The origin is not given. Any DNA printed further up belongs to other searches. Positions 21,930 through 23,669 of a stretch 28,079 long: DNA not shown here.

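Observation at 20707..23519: Thumbless family-A DNA polymerase domain protein encoded directly upstream of cas1-cas2 and the CRISPR leader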

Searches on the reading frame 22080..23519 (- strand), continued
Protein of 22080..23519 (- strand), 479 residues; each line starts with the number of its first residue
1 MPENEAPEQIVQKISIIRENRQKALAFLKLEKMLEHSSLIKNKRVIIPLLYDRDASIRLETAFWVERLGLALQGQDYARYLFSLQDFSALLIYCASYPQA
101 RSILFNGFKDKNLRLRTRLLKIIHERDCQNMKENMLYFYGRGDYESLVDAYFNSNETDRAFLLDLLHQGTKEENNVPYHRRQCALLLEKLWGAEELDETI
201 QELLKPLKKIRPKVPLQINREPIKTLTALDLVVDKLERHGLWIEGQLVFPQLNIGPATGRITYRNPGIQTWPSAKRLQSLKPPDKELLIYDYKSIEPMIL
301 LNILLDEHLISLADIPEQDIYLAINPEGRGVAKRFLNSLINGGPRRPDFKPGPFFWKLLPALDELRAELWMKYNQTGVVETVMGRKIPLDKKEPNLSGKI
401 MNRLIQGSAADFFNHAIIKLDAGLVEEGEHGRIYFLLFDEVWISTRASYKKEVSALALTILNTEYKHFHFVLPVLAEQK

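Call 60: find_related_loci(query=A3, collection=viral_contigs, flank=10000)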
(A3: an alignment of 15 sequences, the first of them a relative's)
Query A3 (667 aa) in viral_contigs; peptide patterns used: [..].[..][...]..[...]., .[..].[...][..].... (x = any residue, [..] = any of these).
595 stretches matched a pattern; 543 encode a relative of the query (tblastn E <= 1e-3); the best 80 are kept; 80 distinct loci.
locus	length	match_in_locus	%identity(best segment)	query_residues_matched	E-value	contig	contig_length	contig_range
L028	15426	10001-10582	31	444-611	4e-15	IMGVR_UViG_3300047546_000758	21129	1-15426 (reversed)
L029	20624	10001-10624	33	444-628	2e-14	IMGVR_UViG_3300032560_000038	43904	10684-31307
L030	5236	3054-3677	33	444-628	2e-14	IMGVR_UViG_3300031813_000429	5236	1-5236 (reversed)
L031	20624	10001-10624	33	444-628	2e-14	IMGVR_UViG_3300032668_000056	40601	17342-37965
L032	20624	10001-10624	33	444-628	2e-14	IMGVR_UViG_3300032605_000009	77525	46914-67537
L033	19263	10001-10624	33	444-628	2e-14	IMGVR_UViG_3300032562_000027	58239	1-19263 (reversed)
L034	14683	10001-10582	30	444-611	4e-14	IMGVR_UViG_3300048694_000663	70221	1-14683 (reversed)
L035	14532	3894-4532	32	444-632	1e-13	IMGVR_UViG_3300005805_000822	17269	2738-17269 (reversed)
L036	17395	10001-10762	28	442-665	1e-13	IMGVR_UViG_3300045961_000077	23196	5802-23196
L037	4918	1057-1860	30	417-660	4e-13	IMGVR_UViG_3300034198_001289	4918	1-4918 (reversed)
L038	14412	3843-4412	32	444-605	7e-13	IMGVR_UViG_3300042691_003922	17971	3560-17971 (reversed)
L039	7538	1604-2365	27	424-653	8e-13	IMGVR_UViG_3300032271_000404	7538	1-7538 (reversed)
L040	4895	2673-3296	30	444-628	8e-13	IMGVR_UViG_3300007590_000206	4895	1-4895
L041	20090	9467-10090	30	444-628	1e-12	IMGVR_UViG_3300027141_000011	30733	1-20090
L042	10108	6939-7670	30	444-660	7e-13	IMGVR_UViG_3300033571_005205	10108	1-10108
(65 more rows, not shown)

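Call 61: find_related_loci(query=A3, collection=metagenome_contigs, flank=10000)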
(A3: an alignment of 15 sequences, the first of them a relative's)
Query A3 (667 aa) in metagenome_contigs; peptide patterns used: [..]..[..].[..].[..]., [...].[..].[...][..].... (x = any residue, [..] = any of these).
600 stretches matched a pattern (row limit reached: there are more); 436 encode a relative of the query (tblastn E <= 1e-3); the best 80 are kept; 80 distinct loci.
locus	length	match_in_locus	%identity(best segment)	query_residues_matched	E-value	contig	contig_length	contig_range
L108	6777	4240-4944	36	402-631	7e-34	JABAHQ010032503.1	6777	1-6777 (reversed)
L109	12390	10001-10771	33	397-665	7e-30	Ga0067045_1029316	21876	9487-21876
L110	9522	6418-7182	31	444-663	4e-18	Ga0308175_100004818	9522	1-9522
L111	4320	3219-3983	30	444-663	5e-18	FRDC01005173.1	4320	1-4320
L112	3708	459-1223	31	444-663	1e-17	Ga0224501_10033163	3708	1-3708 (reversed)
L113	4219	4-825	30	433-663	2e-17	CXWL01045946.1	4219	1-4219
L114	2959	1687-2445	31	444-661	2e-17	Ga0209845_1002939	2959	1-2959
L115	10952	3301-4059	30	444-661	5e-17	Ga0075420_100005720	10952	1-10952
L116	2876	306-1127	31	433-663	3e-17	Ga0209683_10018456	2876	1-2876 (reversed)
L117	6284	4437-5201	30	444-663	5e-17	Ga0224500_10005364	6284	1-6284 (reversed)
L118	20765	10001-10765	30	444-663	5e-17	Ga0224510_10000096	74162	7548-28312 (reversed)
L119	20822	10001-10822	30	433-663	6e-17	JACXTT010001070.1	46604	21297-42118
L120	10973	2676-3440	30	444-663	5e-17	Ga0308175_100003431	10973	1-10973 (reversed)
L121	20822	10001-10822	30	433-663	1e-16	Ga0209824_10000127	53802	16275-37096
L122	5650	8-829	30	433-663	1e-16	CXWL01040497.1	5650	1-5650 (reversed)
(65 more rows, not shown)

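Call 62: find_homologous_proteins(query=P0046, max_evalue=1e-20)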
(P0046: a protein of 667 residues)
Query P0046 (667 aa): 340 proteins with E <= 1e-20 among 8000 candidates; the best 120 are listed.
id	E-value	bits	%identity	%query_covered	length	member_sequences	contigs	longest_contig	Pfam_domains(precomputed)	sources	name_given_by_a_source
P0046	0.0e+0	1531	100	100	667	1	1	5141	PF01807.26,PF00476.27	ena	-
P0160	3.4e-251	853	61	97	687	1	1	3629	PF01807.26,PF00476.27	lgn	-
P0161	1.3e-208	713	54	97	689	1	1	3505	PF13155.13,PF01807.26,PF00476.27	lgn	-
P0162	1.6e-198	679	53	97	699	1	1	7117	PF01807.26,PF00476.27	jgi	jgi:hypothetical protein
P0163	5.9e-188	644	52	97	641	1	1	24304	PF01807.26,PF00476.27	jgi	jgi:hypothetical protein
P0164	9.7e-188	644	54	97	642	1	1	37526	PF13155.13,PF01807.26,PF01751.29,PF00476.27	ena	-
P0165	2.1e-185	636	49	99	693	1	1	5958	PF01807.26,PF00476.27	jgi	jgi:hypothetical protein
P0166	2.1e-179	616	49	97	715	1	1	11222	PF01807.26,PF13662.13,PF00476.27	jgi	jgi:hypothetical protein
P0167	1.8e-172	593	58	73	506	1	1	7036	PF00476.27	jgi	jgi:hypothetical protein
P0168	1.1e-169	584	57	77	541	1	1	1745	PF00476.27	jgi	jgi:DNA polymerase-1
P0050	1.4e-166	574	45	97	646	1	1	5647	PF01807.26,PF00476.27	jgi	jgi:hypothetical protein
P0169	2.5e-154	533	51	84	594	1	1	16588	PF01807.26,PF00476.27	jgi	jgi:hypothetical protein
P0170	1.2e-149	518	60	37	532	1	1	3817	PF00476.27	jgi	jgi:hypothetical protein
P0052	1.7e-146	507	46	97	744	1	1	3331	PF13155.13,PF01807.26,PF00476.27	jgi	jgi:hypothetical protein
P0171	1.9e-146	507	45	86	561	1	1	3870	PF00476.27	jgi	jgi:hypothetical protein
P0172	2.5e-146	507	58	37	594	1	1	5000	PF01807.26,PF00476.27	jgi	jgi:hypothetical protein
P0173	2.7e-146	507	57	38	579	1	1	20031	PF01807.26,PF00476.27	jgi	jgi:hypothetical protein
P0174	3.9e-136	473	57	37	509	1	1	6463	PF13155.13,PF00476.27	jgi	jgi:DNA polymerase family A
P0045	3.1e-131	457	59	37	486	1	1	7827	PF00476.27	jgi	jgi:hypothetical protein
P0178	7.7e-122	426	47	76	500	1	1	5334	PF00476.27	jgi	jgi:hypothetical protein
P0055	1.5e-118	415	57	39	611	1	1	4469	PF00476.27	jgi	jgi:hypothetical protein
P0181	6.0e-117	410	61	37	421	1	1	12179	PF00476.27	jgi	jgi:hypothetical protein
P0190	6.3e-114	400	56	37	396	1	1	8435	PF00476.27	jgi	jgi:hypothetical protein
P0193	2.5e-112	394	61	35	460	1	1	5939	PF00476.27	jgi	jgi:hypothetical protein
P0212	7.8e-107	376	38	92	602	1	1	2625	PF00476.27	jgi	jgi:hypothetical protein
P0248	1.9e-99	352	52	38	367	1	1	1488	PF00476.27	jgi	jgi:hypothetical protein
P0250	3.2e-99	351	47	66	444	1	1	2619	PF00476.27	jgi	jgi:hypothetical protein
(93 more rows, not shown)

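Call 63: find_encoding_contigs(protein=P0164, flank=10000, max_places=1)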
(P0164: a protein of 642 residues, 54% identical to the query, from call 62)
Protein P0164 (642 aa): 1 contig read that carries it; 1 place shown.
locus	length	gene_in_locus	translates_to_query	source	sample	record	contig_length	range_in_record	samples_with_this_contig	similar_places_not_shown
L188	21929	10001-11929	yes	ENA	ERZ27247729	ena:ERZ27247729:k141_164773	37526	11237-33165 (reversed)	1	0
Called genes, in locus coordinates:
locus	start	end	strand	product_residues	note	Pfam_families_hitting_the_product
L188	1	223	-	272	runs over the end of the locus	PF00142:Fer4_NifH (faint), PF01656:CbiA, PF02374:ArsA_ATPase (weak), PF06564:CBP_BcsQ (faint), PF09140:MipZ (faint), PF13614:AAA_31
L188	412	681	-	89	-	-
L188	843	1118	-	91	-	-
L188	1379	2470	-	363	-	PF00004:AAA (weak), PF13177:DNA_pol3_delta2 (weak)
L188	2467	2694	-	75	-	-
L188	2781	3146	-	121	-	-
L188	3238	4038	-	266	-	PF06067:DUF932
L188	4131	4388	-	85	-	-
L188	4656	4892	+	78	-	-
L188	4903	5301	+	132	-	-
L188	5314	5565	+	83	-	-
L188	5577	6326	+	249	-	PF10979:DUF2786, PF23771:DUF7168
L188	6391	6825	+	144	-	PF02229:PC4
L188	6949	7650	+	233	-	-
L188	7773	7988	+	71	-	-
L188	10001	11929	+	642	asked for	PF01807:Zn_ribbon_DnaG, PF01751:Toprim (faint), PF13155:Toprim_2 (faint), PF00476:DNA_pol_A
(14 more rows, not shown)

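Call 64: find_encoding_contigs(protein=P0163, flank=10000, max_places=1)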
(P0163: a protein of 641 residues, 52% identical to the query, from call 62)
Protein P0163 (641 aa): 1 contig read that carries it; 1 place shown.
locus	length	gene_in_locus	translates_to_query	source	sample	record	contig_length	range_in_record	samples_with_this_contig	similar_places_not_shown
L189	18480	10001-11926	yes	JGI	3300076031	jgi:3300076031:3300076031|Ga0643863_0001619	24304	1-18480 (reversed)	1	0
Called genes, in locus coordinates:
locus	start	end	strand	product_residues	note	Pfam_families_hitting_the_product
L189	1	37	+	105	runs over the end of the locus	-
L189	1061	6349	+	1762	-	PF17803:Cadherin_4, PF17892:Cadherin_5, PF17963:Big_9, PF17803:Cadherin_4, PF17892:Cadherin_5, PF17963:Big_9, PF17803:Cadherin_4, PF17892:Cadherin_5, +19 more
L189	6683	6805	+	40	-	-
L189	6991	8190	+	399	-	-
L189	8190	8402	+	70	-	-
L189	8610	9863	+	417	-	PF13481:AAA_25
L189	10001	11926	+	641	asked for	PF01807:Zn_ribbon_DnaG, PF00476:DNA_pol_A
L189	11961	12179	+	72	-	PF13560:HTH_31, PF13443:HTH_26 (weak), PF01381:HTH_3 (weak)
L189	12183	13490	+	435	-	PF00589:Phage_integrase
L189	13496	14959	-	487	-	PF00589:Phage_integrase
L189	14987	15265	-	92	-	-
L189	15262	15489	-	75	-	-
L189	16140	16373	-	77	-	-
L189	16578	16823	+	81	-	-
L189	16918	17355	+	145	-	-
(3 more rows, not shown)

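Call 67: search_solved_structures(query=A1, max_evalue=0.001, show_alignments=4)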
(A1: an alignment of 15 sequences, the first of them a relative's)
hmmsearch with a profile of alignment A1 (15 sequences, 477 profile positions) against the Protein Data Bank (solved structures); distinct sequences matched with E-value up to 0.001: 65 (the best 60 are shown).
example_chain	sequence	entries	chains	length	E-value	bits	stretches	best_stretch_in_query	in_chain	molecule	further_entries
8jrb_A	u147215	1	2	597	5.1e-16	61.4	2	345-472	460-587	DNA polymerase I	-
1d8y_A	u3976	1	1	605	4.4e-15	58.4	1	249-459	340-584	DNA POLYMERASE I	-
8oo6_A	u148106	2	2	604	4.5e-15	58.3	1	249-459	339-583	DNA polymerase I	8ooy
1d9d_A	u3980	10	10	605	4.5e-15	58.3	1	249-459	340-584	DNA POLYMERASE I | PROTEIN (DNA POLYMERASE I KLENOW FRAGMENT (E.C.2.7.7.7)) | PROTEIN (DNA POLYMERASE I-KLENOW FRAGMENT (E.C.2.7.7.7))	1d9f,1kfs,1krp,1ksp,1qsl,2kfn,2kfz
1dpi_A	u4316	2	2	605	4.5e-15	58.3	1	249-459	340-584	DNA POLYMERASE I KLENOW FRAGMENT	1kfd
1kln_A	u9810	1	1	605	4.5e-15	58.3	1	249-459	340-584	PROTEIN (DNA POLYMERASE I KLENOW FRAGMENT (E.C.2.7.7.7))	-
2y1i_A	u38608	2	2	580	6.8e-15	57.7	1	250-472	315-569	DNA POLYMERASE I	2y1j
6mu4_A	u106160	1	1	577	1.2e-14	57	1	250-472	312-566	DNA polymerase I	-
6dsu_A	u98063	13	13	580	1.2e-14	57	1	250-472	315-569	DNA polymerase I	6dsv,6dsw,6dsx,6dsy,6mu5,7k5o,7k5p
2xy7_A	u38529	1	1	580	1.2e-14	57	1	250-472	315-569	DNA POLYMERASE I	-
2xo7_A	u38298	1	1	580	1.2e-14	57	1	250-472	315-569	DNA POLYMERASE I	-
4uqg_A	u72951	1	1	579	1.2e-14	57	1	250-472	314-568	DNA POLYMERASE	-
2xy5_A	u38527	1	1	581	1.2e-14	57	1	250-472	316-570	DNA POLYMERASE I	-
2xy6_A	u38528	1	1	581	1.2e-14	57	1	250-472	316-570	DNA POLYMERASE I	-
4b9l_A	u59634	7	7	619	1.4e-14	56.7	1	250-472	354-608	DNA POLYMERASE I | DNA POLYMERASE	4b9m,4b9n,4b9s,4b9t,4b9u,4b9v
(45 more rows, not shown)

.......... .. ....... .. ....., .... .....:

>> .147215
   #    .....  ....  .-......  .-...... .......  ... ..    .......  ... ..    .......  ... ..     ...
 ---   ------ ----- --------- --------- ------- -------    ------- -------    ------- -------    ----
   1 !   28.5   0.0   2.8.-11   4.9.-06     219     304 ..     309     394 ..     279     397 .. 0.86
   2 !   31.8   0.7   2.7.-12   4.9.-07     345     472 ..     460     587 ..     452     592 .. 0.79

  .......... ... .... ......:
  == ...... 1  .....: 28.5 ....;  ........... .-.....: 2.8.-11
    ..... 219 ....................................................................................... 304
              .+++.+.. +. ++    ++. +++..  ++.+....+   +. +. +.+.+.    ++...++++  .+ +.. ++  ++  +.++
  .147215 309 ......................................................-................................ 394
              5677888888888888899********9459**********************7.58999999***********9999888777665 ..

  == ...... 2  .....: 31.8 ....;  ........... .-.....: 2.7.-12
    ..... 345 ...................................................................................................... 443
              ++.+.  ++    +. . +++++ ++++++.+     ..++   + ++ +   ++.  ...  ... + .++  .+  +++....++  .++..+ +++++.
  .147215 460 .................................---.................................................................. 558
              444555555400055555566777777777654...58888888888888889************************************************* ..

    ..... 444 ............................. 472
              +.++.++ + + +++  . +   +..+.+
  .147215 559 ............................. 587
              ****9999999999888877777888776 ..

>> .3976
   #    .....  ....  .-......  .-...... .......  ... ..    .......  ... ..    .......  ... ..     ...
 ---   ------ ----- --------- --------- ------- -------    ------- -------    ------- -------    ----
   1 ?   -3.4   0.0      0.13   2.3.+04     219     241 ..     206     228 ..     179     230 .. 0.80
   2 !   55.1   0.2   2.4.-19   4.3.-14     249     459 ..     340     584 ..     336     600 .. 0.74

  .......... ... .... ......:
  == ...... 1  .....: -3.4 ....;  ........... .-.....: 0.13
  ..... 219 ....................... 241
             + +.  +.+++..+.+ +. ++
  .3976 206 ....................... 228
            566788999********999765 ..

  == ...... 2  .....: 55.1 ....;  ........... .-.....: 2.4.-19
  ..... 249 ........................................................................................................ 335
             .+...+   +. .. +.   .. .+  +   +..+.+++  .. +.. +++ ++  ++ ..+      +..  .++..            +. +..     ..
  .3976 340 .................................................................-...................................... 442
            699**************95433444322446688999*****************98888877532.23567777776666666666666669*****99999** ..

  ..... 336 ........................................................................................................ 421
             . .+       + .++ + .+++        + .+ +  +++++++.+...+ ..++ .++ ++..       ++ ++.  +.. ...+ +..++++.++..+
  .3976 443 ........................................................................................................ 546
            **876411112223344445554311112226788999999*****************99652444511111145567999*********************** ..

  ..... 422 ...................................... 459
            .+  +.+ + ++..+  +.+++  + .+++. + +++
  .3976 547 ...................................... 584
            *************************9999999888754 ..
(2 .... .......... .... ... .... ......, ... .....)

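Call 86: search_protein_families(library=padloc, proteins=[window:22080-23519:-, P0046], max_evalue=0.001)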
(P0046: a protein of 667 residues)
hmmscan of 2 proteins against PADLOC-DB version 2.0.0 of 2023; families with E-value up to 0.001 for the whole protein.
window:22080-23519:- (479 aa): 1 family
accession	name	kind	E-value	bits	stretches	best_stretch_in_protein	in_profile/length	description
PDLC03816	RTasPolA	-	3.9e-12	43.8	1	244-421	242-422/475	DRT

P0046 (667 aa): 3 families
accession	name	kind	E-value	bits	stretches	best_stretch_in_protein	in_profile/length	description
PDLC03800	RTasDnaG-like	-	8e-19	65.7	1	51-181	71-198/550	DRT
PDLC03816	RTasPolA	-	7.1e-17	59.4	1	430-609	242-423/475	DRT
PDLC03767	RT_UG29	-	2.7e-16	56.2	1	19-122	5-107/2280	DRT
